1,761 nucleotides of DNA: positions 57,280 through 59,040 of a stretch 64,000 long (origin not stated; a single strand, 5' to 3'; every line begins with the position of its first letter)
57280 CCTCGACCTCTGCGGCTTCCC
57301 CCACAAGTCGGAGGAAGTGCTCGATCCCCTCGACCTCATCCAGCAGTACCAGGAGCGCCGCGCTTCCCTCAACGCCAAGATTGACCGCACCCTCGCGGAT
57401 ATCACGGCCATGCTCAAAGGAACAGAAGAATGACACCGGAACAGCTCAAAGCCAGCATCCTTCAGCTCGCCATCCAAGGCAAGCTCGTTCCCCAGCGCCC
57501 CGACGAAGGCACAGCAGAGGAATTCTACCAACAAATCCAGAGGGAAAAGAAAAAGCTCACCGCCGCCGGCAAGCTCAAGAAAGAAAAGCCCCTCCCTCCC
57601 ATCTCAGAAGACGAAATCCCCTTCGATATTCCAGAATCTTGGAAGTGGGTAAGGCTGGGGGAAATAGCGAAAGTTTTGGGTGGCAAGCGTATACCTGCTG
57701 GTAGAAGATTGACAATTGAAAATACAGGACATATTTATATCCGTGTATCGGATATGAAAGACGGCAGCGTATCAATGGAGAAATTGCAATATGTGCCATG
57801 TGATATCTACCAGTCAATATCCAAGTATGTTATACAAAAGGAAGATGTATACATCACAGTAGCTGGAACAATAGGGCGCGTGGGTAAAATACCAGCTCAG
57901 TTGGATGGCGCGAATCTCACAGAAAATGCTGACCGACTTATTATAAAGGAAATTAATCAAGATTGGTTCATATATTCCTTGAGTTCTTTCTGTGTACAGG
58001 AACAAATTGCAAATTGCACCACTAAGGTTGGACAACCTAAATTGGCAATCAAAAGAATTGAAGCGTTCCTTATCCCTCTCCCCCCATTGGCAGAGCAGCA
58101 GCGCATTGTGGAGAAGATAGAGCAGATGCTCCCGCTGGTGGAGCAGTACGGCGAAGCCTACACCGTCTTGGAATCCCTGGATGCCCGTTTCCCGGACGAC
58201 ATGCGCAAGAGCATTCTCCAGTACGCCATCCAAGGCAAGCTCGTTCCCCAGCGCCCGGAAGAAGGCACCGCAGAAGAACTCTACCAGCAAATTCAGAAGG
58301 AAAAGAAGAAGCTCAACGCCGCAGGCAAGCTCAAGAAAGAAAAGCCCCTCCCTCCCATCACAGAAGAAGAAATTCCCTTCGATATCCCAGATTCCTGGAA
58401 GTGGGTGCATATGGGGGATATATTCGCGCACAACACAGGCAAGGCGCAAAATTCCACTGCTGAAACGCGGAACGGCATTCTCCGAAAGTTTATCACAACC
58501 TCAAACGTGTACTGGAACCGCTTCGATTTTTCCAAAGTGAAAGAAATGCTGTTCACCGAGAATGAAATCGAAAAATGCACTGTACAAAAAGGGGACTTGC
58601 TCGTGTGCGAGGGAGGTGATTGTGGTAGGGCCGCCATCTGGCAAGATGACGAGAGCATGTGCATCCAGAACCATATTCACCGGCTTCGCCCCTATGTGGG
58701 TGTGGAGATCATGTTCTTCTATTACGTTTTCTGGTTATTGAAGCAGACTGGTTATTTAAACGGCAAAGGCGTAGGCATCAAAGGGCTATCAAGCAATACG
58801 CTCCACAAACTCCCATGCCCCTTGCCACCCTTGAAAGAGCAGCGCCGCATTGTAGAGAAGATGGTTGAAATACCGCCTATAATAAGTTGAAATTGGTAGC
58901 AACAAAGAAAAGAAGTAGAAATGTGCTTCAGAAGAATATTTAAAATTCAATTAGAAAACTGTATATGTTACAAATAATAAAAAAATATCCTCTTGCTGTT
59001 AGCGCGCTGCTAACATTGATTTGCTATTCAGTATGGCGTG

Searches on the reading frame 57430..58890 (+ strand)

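Call 36: search_protein_families(library=pfam, proteins=[window:57430-58890:+], max_evalue=0.001)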
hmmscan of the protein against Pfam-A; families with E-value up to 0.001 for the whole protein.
window:57430-58890:+ (486 aa): 1 family
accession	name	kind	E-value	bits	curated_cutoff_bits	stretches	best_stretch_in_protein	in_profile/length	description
PF01420.25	Methylase_S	-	1.7e-35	123.2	22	2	68-233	1-152/168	Type I restriction modification DNA specificity domain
